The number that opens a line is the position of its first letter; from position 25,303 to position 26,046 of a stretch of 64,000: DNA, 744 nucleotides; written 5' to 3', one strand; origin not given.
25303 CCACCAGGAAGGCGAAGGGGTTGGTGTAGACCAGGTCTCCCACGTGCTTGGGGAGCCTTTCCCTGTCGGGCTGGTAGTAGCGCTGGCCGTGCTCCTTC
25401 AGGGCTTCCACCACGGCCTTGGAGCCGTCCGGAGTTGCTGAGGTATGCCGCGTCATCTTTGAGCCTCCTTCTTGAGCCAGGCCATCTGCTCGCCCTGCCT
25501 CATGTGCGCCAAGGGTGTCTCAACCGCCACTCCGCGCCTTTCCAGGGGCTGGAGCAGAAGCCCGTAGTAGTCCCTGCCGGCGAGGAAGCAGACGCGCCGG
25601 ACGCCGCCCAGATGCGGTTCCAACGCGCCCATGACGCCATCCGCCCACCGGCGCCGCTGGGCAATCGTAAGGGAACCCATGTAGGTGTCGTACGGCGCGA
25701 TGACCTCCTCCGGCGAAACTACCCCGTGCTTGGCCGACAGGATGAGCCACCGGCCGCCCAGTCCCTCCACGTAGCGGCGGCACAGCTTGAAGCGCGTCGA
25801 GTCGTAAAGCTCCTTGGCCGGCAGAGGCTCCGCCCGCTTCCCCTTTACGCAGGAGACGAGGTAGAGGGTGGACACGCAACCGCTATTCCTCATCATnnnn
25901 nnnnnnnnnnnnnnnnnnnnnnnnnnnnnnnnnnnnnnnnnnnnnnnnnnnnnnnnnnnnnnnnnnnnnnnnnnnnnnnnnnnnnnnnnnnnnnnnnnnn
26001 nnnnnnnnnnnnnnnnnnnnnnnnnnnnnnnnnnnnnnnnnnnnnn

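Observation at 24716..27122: ATGA-coupled operon: ACMSD-like amidohydrolase, DUF6884-like protein and Fe-S HhH-GPD glycosylase-like protein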

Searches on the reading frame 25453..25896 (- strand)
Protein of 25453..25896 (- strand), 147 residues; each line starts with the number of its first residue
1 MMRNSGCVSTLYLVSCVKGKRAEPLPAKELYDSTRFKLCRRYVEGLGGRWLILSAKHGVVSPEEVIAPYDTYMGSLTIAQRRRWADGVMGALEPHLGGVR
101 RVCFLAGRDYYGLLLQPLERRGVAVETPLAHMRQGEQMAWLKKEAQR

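Call 3: search_protein_families(library=pfam, proteins=[window:25453-25896:-], max_evalue=0.01)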
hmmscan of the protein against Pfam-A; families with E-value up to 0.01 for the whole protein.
window:25453-25896:- (147 aa): 1 family
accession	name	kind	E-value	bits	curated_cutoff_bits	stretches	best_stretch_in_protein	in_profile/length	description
PF21818.3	DUF6884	-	2e-41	141.7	30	1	12-143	2-135/135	Family of unknown function (DUF6884)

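Call 4: search_protein_families(library=ncbifam, proteins=[window:25453-25896:-], max_evalue=0.01)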
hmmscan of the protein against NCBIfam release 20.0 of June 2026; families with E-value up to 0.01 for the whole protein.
window:25453-25896:- (147 aa): 0 families

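Call 6: search_protein_families(library=padloc, proteins=[window:25453-25896:-], max_evalue=0.01)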
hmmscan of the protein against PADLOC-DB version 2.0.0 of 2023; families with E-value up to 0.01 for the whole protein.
window:25453-25896:- (147 aa): 2 families
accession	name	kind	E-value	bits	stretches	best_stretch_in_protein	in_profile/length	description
PDLC04712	PDC-M57A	-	1.9e-30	104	1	10-145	3-136/138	-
PDLC02815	DpdC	-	4.9e-05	20.9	1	22-72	50-100/312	DpdC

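Call 7: search_protein_families(library=phrogs, proteins=[window:25453-25896:-], max_evalue=0.01)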
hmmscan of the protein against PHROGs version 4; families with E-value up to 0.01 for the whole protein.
window:25453-25896:- (147 aa): 2 families
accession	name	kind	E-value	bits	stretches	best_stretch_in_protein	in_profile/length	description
phrog_5935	-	unknown function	1.9e-20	74.3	1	9-123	7-127/155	-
phrog_5436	-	unknown function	2.1e-14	54.8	1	11-76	129-198/267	-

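Call 39: find_homologous_proteins(query=window:25453-25896:-, max_evalue=0.001)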
Query window:25453-25896:- (147 aa): 35 proteins with E <= 0.001 among 75 candidates.
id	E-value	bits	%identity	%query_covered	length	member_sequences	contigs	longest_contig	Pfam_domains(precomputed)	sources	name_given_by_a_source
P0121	1.7e-94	331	100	100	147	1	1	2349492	PF21818.4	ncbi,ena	-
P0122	5.6e-53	197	65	93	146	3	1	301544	PF21818.4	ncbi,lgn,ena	-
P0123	5.6e-52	193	65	94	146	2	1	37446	PF21818.4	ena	-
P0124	2.6e-49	185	62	93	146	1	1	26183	PF21818.4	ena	-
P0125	4.7e-49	184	61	95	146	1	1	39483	PF21818.4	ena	-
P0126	3.3e-39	152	69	70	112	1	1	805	PF21818.4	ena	-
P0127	5.0e-39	151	67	70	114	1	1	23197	PF21818.4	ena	-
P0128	5.7e-37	145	52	95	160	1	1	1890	PF21818.4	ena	-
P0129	1.7e-36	143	51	90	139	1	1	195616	PF21818.4,PF03883.21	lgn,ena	-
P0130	2.9e-34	136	50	90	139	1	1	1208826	PF21818.4,PF03883.21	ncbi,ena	-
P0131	2.2e-33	133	49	93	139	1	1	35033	PF21818.4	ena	-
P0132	2.6e-33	133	49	97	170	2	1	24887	PF21818.4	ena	-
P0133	5.0e-33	132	49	95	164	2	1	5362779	PF21818.4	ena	-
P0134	6.8e-33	132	51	91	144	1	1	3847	PF21818.4,PF03883.21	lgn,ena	-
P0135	2.0e-32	130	52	88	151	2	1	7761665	PF21818.4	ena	-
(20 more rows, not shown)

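Call 41: find_encoding_contigs(protein=P0123, flank=6000, max_places=2)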
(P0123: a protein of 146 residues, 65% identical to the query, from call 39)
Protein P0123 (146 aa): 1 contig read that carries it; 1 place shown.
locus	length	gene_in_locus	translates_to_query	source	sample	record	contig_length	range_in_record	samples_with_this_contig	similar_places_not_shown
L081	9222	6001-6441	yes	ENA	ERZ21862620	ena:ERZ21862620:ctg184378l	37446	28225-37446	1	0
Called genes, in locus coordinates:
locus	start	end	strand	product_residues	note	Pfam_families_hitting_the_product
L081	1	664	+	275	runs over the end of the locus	-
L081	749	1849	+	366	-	-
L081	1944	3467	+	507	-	PF06277:EutA, PF01869:BcrAD_BadFG (faint), PF01968:Hydantoinase_A (weak)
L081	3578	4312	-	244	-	PF01738:DLH, PF00326:Peptidase_S9 (faint), PF02230:Abhydrolase_2, PF08840:BAAT_C (faint)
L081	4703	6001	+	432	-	PF00202:Aminotran_3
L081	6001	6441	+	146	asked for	PF21818:DUF6884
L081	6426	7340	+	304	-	-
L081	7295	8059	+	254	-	PF13302:Acetyltransf_3, PF13420:Acetyltransf_4, PF00583:Acetyltransf_1, PF13673:Acetyltransf_10 (weak), PF13508:Acetyltransf_7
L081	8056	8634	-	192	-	-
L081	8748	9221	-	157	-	?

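Call 42: find_encoding_contigs(protein=P0130, flank=6000, max_places=2)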
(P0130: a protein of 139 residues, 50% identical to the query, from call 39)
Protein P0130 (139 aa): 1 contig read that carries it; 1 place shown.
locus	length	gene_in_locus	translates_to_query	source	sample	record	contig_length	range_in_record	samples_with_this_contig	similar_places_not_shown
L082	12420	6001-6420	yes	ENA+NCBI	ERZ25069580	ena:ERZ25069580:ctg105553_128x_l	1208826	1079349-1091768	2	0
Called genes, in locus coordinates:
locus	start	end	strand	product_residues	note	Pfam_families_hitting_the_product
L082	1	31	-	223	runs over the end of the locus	-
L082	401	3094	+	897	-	PF20465:MmeI_hel, PF20473:MmeI_Mtase, PF20466:MmeI_TRD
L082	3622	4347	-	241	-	PF02592:Vut_1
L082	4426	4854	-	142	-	PF14489:QueF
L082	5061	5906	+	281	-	PF00581:Rhodanese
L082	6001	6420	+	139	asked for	PF21818:DUF6884, PF03883:H2O2_YaaD (weak)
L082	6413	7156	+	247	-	PF26468:GIY_YIG_3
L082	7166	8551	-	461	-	PF01336:tRNA_anti-codon, PF00152:tRNA-synt_2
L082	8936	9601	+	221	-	PF13263:PHP_C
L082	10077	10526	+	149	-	PF13452:FAS1_DH_region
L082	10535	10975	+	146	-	PF01575:MaoC_dehydratas (weak)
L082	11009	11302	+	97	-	-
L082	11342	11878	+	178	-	PF22769:DCD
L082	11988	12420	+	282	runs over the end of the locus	PF00106:adh_short, PF08659:KR, PF13561:adh_short_C2, PF23441:SDR (weak)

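Call 50: find_related_loci(query=A3, collection=metagenome_contigs, flank=5000)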
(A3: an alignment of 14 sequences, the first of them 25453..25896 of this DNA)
Query A3 (147 aa) in metagenome_contigs; peptide patterns used: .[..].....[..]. (x = any residue, [..] = any of these).
555 stretches matched a pattern; 538 encode a relative of the query (tblastn E <= 1e-3); the best 80 are kept; 80 distinct loci.
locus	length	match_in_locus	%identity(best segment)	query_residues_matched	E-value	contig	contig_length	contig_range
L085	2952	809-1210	44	8-141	9e-36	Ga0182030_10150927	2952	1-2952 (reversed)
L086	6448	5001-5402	44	11-144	3e-35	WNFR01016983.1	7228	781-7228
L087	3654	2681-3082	45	11-144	9e-35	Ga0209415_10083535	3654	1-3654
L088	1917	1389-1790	45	8-141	5e-35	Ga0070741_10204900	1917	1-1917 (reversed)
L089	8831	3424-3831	46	8-143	1e-34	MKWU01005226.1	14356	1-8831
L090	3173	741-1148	46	8-143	1e-34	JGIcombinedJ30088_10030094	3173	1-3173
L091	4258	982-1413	44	1-144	2e-34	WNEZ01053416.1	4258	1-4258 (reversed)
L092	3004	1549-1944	46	10-141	1e-33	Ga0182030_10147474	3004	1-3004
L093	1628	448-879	39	1-145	6e-34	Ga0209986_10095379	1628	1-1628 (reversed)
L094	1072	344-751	43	7-143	3e-34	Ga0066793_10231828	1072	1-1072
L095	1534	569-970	47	8-141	2e-33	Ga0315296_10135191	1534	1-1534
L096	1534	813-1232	41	8-147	2e-33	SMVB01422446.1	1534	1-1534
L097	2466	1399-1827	41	5-147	4e-33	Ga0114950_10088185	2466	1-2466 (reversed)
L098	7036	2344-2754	44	10-146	3e-33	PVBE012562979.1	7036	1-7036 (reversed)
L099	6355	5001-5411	45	11-147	8e-33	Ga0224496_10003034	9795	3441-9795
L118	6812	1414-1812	41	9-144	2e-30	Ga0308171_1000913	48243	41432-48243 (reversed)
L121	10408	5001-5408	41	9-147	3e-30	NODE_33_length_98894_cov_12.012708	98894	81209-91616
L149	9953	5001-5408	40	9-147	1e-28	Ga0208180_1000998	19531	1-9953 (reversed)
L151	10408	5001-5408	40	9-147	1e-28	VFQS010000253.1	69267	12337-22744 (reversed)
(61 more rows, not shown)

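Call 58: predict_structure(alignment_id=A2)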
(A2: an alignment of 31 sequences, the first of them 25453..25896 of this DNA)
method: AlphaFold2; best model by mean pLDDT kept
length: 147 residues; sequences in the alignment: 31
mean_pLDDT: 94.8   pTM: 0.88
mean pLDDT of the five models: 94.8, 94.6, 94.5, 93.8, 93.8
residues with pLDDT >= 90: 137; 70-90: 3; 50-70: 6; < 50: 1
segments of 3 or more residues with pLDDT < 50: none
pLDDT, mean of each block of 10 residues (from residue 1): 65 95 98 97 96 98 97 96 98 96 97 98 97 96 96
secondary structure, 60 per line:
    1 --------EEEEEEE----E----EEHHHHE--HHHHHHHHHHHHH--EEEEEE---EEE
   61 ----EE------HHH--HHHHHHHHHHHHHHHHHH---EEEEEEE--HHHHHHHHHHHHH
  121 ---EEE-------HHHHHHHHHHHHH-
elements in order: E9-15 H27-30 H34-46 E49-54 E58-60 H78-95 E99-105 H108-120 E124-126 H134-146

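Call 64: fold_search(model_id=the predicted structure, library=pdb)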
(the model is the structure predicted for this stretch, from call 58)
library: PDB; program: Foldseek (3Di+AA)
matches with E <= 10: 1456; with E <= 0.001: 0
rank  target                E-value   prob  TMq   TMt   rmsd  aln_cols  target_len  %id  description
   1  3a6g_C                1.8e-03  0.97  0.38  0.25   6.7       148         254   14  W154F mutant creatininase (released 2010-02-09)
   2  3a6f_A                4.7e-03  0.92  0.38  0.24   8.0       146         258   12  W174F mutant creatininase, Type II (released 2010-02-09)
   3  3a6k_F                6.1e-03  0.92  0.38  0.25   6.5       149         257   15  The E122Q mutant creatininase, Mn-Zn type (released 2010-02-09)
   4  5caj_A                6.5e-03  1.00  0.50  0.30   4.4       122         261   17  Crystal structure of E. coli YaaA, a member of the DUF328/UPF0246 family (released 2016-02-24)
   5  3a6d_B                6.5e-03  0.94  0.40  0.26   8.6       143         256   15  Creatininase complexed with 1-methylguanidine (released 2010-02-09)
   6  5gha_B                6.5e-03  0.35  0.26  0.16  10.6       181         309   12  Sulfur Transferase TtuA in complex with Sulfur Carrier TtuB (released 2017-05-03)
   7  5h93_B                7.0e-03  0.99  0.53  0.37   6.7       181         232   10  Crystal structure of Geobacter metallireducens SMUG1 (released 2016-04-27)
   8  1pnv_A                7.0e-03  0.96  0.44  0.21   9.9       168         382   10  Crystal Structure of TDP-epi-Vancosaminyltransferase GtfA in complexes with TDP and Vancomycin (released 2003-08-12)
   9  3a6k_A                7.4e-03  0.92  0.40  0.25   8.3       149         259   14  The E122Q mutant creatininase, Mn-Zn type (released 2010-02-09)
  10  3a6g_B                7.4e-03  0.84  0.36  0.24   8.2       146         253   12  W154F mutant creatininase (released 2010-02-09)
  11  2kpo_MODEL_1_A        7.9e-03  0.99  0.42  0.52   5.1       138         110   10  Solution NMR structure of de novo designed rossmann 2x2 fold protein, Northeast Structural Genomics Consortium (released 2009-12-01)
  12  3a6k_E                8.5e-03  0.91  0.39  0.25   8.3       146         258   14  The E122Q mutant creatininase, Mn-Zn type (released 2010-02-09)
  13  3a6e_A                9.0e-03  0.90  0.39  0.25   7.2       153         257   14  W174F mutant creatininase, type I (released 2010-02-09)
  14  2q07                  1.0e-02  1.00  0.58  0.35   5.1       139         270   17  Crystal structure of AF0587, a protein of unknown function (released 2007-06-05)
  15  3a6g_A                1.0e-02  0.85  0.37  0.24   7.4       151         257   14  W154F mutant creatininase (released 2010-02-09)
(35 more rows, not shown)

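Call 103: search_dna_similar(query=window:25453-25896:-, collection=phages, mode=protein, max_evalue=0.00001, max_rows=15)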
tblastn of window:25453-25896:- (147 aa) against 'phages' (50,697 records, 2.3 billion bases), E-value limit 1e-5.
Records with a match: 141; places in all: 141; records where one place covers at least 80% of the query: 14.
Best place of each record, by identity: <60% 141.
By first word of the organism name: Mycobacterium 126; Caulobacter 5; Microbacterium 3; Halorubrum 2; Halobacterium 2; Bradyrhizobium 1; Fusobacterium 1; Mycolicibacterium 1.
By host as written in the record: Mycobacterium smegmatis mc2 155 64; Mycobacterium smegmatis mc#155 26; Mycobacterium smegmatis mc2155 10; Mycobacterium tuberculosis; Mycobacterium smegmatis 7; - 6; Caulobacter segnis CBR1 4; Microbacterium paraoxydans NWU1 3; Mycolicibacterium smegmatis MC2 155 3; and 13 more.
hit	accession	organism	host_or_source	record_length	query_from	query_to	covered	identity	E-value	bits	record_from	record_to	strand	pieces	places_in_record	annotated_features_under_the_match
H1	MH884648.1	Caulobacter phage Kronos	Caulobacter sp. CBR1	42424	3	141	95%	41.3%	3e-26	108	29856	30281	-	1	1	hypothetical protein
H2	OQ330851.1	Caulobacter phage W2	Caulobacter segnis CBR1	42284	3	141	95%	40.1%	4e-24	102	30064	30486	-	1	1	hypothetical protein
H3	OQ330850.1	Caulobacter phage TMCBR4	Caulobacter segnis CBR1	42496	3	141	95%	40.1%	4e-24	102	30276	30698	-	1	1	hypothetical protein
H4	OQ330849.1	Caulobacter phage TMCBR3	Caulobacter segnis CBR1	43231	3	141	95%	39.9%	5e-26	107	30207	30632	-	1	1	hypothetical protein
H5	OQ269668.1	Caulobacter phage TMCBR2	Caulobacter segnis CBR1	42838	3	141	95%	39.2%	3e-25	105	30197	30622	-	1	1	hypothetical protein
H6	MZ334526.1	Halorubrum tailed virus 29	Halorubrum sp.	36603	13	143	89%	40.2%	7e-17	82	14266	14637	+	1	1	peroxide stress protein YaaA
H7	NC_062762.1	Halorubrum tailed virus 29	Halorubrum sp.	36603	13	143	89%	40.2%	7e-17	82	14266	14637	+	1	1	peroxide stress protein YaaA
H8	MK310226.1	Halobacterium phage ChaoS9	Halobacterium salinarum strain S9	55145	5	143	95%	36.2%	1e-10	64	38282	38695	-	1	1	uncharacterized protein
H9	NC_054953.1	Halobacterium phage ChaoS9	Halobacterium salinarum strain S9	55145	5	143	95%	36.2%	1e-10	64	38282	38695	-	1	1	uncharacterized protein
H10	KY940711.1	Bradyrhizobium phage BDU-MI-1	Bradyrhizobium diazoefficiens USDA110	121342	7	143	93%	36.5%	3e-22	97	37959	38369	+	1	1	hypothetical protein (x2)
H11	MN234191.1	Microbacterium phage Naby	Microbacterium paraoxydans NWU1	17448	13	144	90%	37.5%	8e-18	84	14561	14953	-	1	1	21: hypothetical protein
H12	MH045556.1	Microbacterium phage BonaeVitae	Microbacterium paraoxydans NWU1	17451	13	144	90%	37.5%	8e-18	84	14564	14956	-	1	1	21: hypothetical protein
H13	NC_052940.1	Microbacterium phage BonaeVitae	Microbacterium paraoxydans NWU1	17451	13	144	90%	37.5%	8e-18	84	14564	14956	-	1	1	21: hypothetical protein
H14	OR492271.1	Fusobacterium phage phiFN37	Fusobacterium necrophorum subsp. ...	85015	11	147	93%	32.6%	1e-13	72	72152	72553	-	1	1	hypothetical protein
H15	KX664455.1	Mycobacterium phage Zombie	Mycobacterium smegmatis mc2 155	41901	11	86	52%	41.3%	1e-7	55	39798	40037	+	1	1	hypothetical protein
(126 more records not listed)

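Call 104: get_annotated_region(hit=H1, flank=4000)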
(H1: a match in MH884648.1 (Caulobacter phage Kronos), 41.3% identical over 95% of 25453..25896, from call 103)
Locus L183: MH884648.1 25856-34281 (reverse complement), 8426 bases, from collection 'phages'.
description: Caulobacter phage Kronos, complete genome.
organism: Caulobacter phage Kronos (NCBI taxid 2340873)
taxonomy: Viruses; Duplodnaviria; Heunggongvirae; Uroviricota; Caudoviricetes
host: Caulobacter sp. CBR1; source: -; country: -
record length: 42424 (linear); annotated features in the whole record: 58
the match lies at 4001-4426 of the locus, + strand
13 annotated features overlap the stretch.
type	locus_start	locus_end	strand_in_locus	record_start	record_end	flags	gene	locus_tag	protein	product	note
CDS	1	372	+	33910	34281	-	-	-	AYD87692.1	hypothetical protein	-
CDS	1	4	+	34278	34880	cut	-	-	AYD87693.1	hypothetical protein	-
CDS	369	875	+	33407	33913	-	-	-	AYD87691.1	hypothetical protein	-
CDS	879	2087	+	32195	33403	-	-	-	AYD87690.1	hypothetical protein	-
CDS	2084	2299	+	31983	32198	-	-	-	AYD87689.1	hypothetical protein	-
CDS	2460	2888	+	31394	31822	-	-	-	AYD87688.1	hypothetical protein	DUF2303 protein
CDS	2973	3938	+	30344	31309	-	-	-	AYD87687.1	hypothetical protein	-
CDS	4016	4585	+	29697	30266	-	-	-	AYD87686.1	hypothetical protein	-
CDS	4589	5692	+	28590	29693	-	-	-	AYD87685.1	hypothetical protein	-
CDS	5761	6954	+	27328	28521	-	-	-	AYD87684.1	hypothetical protein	-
CDS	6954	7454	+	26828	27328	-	-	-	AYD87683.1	hypothetical protein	-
CDS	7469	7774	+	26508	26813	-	-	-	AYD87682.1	hypothetical protein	-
CDS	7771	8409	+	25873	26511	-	-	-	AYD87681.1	hypothetical protein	-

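Call 105: get_annotated_region(hit=H6, flank=4000)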
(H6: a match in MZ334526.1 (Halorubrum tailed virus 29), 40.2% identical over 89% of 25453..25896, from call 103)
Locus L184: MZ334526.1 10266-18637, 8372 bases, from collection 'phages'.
description: Halorubrum tailed virus 29 isolate HRTV-29/29, complete genome.
organism: Halorubrum tailed virus 29 (NCBI taxid 2878010)
taxonomy: Viruses; Duplodnaviria; Heunggongvirae; Uroviricota; Caudoviricetes; Kirjokansivirales; Haloferuviridae; Dpdavirus; Dpdavirus HRTV29
host: Halorubrum sp.; source: solar saltern; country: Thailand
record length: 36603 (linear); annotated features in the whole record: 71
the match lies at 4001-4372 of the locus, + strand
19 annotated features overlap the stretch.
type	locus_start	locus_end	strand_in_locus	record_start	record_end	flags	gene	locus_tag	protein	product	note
CDS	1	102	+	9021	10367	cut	-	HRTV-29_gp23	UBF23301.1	terminase large subunit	-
CDS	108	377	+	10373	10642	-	-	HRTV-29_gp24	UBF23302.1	Zn finger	-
CDS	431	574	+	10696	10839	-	-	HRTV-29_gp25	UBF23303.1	hypothetical protein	-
CDS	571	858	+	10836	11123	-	-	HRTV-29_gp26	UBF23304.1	hypothetical protein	-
CDS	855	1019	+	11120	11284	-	-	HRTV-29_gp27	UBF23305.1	hypothetical protein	-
CDS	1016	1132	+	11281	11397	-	-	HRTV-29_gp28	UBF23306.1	hypothetical protein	-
CDS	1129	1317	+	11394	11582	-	-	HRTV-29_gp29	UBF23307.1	hypothetical protein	-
CDS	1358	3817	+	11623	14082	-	-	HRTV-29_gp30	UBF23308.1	portal protein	-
CDS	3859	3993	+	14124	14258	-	-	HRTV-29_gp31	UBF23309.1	hypothetical protein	-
CDS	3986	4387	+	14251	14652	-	-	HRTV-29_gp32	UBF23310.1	peroxide stress protein YaaA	-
CDS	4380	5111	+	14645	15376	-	-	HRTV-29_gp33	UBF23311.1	DpdA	-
CDS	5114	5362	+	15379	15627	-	-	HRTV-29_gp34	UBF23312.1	hypothetical protein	-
CDS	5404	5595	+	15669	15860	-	-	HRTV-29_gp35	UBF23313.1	hypothetical protein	-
CDS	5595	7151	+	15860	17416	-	-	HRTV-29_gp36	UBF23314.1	hypothetical protein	-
CDS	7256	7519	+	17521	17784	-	-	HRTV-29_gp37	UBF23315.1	hypothetical protein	-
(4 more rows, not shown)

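Call 106: search_protein_families(library=pfam, proteins=[L183:4589-5692:+, L183:5761-6954:+, L183:2973-3938:+, L183:879-2087:+, L118:305-1183:+, L151:4313-4873:+, L149:5464-5916:+, L121:5808-6446:-], max_evalue=0.001)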
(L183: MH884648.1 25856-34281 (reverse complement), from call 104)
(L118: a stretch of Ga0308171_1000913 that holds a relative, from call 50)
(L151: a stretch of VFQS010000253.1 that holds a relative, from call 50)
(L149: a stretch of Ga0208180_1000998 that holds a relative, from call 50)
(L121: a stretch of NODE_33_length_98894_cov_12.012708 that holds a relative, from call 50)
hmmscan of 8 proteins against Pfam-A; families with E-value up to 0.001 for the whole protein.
L183:4589-5692:+ (367 aa): 0 families

L183:5761-6954:+ (397 aa): 0 families

L183:2973-3938:+ (321 aa): 1 family
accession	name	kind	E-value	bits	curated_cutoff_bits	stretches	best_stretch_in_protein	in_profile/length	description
PF10065.14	DUF2303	-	2.9e-39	135.3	26.6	1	76-311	44-267/269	Uncharacterized conserved protein (DUF2303)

L183:879-2087:+ (402 aa): 0 families

L118:305-1183:+ (292 aa): 0 families

L151:4313-4873:+ (186 aa): 0 families

L149:5464-5916:+ (150 aa): 0 families

L121:5808-6446:- (212 aa): 0 families

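Call 111: search_protein_families(library=pfam, proteins=[L180:4000-4680:-, L180:3200-4003:-, L180:2820-3203:-], max_evalue=0.001)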
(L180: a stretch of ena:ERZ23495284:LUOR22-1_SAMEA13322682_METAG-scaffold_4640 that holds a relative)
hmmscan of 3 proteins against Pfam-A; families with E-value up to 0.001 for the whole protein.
L180:4000-4680:- (226 aa): 0 families

L180:3200-4003:- (267 aa): 0 families

L180:2820-3203:- (127 aa): 0 families
